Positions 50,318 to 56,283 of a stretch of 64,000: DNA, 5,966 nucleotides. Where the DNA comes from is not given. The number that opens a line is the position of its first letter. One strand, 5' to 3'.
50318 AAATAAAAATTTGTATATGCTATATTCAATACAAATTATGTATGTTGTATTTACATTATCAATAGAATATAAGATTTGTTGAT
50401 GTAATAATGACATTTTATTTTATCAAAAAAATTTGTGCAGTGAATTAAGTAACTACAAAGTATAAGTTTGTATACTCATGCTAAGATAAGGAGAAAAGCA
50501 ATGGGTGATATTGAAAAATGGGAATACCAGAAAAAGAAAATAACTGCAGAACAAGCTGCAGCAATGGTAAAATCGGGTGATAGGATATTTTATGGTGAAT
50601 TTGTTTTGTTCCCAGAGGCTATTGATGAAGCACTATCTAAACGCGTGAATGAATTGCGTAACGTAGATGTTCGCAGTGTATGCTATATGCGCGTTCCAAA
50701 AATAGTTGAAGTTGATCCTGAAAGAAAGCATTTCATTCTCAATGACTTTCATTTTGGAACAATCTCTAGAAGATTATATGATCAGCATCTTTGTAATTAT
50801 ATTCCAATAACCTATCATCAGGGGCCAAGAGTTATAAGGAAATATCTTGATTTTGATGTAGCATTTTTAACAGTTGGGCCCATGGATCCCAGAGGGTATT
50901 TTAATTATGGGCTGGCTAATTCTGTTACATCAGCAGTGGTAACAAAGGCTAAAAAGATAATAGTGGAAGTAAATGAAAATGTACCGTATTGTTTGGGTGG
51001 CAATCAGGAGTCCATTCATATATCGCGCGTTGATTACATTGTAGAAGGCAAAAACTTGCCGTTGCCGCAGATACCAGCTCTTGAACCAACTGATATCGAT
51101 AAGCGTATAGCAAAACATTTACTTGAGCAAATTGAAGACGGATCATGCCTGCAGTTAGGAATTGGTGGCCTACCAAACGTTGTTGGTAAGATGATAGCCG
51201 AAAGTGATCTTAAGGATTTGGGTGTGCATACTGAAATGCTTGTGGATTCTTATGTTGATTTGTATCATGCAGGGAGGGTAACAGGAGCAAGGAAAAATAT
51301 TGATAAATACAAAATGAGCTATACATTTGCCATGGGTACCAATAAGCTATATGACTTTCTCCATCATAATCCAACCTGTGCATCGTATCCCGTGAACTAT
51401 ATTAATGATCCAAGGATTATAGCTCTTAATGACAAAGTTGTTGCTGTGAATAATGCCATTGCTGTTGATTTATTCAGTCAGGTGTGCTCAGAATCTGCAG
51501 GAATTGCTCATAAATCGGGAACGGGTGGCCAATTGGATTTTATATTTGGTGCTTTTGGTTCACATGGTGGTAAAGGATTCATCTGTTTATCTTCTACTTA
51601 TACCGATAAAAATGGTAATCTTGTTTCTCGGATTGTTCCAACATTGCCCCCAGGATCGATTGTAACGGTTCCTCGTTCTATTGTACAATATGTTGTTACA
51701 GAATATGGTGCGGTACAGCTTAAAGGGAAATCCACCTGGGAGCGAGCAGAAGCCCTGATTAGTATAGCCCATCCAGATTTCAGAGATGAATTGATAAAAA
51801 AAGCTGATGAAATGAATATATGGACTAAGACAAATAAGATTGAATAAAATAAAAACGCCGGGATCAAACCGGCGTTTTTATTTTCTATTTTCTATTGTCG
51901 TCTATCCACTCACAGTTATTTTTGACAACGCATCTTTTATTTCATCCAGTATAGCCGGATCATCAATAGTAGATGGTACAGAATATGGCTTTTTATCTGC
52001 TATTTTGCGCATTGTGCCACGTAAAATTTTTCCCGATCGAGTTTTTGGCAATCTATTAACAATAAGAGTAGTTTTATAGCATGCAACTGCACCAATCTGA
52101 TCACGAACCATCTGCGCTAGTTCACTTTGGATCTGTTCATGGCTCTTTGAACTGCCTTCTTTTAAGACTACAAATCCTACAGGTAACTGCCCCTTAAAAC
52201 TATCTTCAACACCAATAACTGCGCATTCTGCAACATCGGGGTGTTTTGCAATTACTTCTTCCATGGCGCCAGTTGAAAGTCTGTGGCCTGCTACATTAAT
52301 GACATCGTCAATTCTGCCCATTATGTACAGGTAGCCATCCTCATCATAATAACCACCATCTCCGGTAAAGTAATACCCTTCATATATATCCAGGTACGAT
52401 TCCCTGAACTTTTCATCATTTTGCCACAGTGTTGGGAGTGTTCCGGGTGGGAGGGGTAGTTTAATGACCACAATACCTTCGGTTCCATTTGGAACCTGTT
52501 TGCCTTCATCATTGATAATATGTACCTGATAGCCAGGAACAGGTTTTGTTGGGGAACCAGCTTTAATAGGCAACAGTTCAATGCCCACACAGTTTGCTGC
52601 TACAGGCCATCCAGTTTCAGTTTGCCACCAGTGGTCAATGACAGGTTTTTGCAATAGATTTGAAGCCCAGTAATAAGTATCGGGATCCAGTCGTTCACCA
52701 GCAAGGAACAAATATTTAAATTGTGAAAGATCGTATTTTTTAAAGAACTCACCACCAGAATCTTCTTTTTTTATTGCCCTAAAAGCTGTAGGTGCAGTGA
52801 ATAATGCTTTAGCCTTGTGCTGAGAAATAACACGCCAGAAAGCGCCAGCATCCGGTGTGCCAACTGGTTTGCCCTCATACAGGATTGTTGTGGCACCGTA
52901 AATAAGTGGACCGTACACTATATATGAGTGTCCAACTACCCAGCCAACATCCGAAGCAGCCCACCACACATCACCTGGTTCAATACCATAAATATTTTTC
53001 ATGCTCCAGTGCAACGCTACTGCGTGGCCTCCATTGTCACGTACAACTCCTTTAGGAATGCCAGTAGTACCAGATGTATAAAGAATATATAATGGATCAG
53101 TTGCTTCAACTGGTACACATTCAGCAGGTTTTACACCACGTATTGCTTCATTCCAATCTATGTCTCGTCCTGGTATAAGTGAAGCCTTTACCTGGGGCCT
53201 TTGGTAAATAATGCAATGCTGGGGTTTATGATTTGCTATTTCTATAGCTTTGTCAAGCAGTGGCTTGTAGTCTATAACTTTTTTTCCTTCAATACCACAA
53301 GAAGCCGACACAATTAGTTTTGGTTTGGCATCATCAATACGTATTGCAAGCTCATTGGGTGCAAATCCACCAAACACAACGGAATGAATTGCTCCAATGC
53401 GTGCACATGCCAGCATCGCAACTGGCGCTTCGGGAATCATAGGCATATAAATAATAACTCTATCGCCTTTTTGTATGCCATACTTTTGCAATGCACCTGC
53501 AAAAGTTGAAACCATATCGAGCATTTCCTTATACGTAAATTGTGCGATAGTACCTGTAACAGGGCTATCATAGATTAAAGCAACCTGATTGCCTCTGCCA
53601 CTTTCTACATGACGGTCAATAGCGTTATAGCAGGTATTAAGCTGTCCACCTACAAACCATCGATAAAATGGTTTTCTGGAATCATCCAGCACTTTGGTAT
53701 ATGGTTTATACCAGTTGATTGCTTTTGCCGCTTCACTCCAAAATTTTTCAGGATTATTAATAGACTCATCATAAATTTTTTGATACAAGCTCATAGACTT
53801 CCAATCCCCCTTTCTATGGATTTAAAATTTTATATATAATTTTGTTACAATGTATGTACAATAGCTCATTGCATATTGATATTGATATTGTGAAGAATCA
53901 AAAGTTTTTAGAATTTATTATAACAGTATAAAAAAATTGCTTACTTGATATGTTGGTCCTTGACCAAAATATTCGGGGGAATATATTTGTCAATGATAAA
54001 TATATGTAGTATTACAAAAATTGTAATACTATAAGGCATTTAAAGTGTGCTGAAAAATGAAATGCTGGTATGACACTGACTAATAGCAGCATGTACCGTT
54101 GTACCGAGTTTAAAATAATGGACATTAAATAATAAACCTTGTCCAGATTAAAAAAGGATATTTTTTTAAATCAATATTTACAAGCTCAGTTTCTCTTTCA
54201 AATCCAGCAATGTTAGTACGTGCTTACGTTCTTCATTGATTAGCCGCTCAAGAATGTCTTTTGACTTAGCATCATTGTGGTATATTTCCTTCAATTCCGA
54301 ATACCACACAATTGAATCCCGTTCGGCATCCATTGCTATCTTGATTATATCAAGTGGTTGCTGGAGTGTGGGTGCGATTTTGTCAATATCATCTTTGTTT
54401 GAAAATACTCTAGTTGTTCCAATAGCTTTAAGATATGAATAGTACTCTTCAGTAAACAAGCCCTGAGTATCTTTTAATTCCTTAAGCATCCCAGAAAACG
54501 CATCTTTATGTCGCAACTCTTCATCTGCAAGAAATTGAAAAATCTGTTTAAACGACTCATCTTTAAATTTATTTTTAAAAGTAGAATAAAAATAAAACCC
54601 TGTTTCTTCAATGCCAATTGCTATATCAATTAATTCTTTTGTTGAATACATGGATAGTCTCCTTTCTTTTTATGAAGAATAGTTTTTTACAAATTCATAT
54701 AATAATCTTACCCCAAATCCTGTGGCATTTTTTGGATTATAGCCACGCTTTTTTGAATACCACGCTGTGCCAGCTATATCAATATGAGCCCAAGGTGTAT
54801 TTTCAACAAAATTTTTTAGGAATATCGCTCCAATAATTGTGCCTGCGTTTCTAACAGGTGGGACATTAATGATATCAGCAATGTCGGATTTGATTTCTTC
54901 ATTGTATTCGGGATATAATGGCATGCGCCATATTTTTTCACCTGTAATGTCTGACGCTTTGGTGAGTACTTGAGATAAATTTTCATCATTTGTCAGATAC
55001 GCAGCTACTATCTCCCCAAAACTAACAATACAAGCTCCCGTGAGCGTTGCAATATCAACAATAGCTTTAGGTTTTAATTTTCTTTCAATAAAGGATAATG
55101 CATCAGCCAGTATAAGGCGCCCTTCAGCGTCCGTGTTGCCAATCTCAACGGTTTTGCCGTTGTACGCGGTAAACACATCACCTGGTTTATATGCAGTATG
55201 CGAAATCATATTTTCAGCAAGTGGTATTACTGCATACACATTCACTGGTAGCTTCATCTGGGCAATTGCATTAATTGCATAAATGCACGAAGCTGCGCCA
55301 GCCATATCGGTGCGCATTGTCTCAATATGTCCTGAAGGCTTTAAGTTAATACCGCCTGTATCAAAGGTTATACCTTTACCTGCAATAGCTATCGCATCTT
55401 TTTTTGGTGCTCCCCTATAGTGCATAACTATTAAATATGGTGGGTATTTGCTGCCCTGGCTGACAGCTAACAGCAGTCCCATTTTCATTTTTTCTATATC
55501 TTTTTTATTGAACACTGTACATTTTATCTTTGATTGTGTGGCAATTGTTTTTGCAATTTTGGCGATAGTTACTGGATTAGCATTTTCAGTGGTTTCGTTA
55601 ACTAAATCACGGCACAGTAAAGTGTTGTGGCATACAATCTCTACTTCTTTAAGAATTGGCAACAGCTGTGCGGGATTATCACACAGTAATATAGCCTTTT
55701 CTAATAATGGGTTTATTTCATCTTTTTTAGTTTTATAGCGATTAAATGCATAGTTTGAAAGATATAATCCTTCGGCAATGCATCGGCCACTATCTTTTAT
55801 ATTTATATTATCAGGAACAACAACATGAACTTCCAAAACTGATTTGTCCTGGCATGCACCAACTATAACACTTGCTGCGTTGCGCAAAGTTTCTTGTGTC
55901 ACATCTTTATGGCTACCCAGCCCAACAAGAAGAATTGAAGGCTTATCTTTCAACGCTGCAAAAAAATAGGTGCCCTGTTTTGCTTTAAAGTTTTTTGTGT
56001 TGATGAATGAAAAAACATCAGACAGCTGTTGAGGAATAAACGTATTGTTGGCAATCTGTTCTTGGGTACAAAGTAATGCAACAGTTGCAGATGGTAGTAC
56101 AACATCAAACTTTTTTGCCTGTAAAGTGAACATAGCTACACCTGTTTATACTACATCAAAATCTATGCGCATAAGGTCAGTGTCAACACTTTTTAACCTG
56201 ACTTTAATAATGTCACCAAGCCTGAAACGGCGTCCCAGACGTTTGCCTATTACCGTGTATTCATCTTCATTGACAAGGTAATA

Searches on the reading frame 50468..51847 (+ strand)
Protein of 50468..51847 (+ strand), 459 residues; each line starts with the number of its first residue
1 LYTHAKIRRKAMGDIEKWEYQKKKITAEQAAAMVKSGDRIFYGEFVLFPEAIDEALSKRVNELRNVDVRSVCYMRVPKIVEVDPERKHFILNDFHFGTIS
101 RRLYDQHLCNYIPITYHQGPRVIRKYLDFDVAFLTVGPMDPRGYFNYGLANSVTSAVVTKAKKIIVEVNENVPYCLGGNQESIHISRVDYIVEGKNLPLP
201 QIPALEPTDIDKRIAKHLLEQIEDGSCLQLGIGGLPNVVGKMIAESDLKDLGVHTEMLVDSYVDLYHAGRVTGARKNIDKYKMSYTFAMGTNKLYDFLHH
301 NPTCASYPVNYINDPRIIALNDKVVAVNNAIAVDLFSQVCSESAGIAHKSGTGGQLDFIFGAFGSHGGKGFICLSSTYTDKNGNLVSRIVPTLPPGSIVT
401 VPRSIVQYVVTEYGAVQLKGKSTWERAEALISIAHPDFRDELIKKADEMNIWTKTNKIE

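Call 84: search_protein_families(library=pfam, proteins=[window:50468-51847:+], max_evalue=0.00001)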
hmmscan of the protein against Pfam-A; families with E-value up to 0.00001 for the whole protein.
window:50468-51847:+ (459 aa): 2 families
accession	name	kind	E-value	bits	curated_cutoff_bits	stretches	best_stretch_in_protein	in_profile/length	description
PF13336.12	AcetylCoA_hyd_C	-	4.4e-61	205.8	23.7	1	290-446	1-154/154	Acetyl-CoA hydrolase/transferase C-terminal domain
PF02550.21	AcetylCoA_hydro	-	5.2e-26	92.3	24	1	19-202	4-197/198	Acetyl-CoA hydrolase/transferase N-terminal domain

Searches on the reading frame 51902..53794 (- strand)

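Call 84: search_protein_families(library=pfam, proteins=[window:51902-53794:-], max_evalue=0.00001)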
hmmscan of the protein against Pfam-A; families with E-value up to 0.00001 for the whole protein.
window:51902-53794:- (630 aa): 3 families
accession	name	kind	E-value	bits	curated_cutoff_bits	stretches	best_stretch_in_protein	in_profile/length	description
PF00501.34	AMP-binding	-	8.7e-75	252.3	29.9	1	66-445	7-375/384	AMP-binding enzyme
PF16177.11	ACAS_N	-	7.7e-27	93.3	27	1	4-58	1-55/55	Acetyl-coenzyme A synthetase N-terminus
PF13193.12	AMP-binding_C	-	6.1e-26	91.6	24.5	1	511-589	2-76/76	AMP-binding enzyme C-terminal domain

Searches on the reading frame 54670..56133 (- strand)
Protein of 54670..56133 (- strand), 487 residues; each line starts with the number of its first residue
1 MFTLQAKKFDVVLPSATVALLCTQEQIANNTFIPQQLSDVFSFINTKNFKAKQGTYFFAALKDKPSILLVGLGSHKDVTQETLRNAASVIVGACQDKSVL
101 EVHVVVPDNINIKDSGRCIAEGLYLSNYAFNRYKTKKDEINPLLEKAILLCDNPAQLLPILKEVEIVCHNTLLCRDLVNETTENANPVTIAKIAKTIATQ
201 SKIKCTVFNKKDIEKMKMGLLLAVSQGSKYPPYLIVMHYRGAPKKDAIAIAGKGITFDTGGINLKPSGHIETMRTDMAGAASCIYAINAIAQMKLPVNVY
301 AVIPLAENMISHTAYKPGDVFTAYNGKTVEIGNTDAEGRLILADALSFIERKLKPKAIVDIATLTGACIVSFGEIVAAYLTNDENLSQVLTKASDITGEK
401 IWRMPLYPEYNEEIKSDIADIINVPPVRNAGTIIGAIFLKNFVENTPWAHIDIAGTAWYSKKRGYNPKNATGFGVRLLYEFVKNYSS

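Call 84: search_protein_families(library=pfam, proteins=[window:54670-56133:-], max_evalue=0.00001)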
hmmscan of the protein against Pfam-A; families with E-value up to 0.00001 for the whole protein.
window:54670-56133:- (487 aa): 2 families
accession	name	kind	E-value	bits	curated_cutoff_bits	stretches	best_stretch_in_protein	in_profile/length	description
PF00883.26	Peptidase_M17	-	1.2e-121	406.2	25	1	173-478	2-309/310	Cytosol aminopeptidase family, catalytic domain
PF02789.23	Peptidase_M17_N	-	1.3e-15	57.9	23.4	1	44-137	29-129/129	Cytosol aminopeptidase family, N-terminal domain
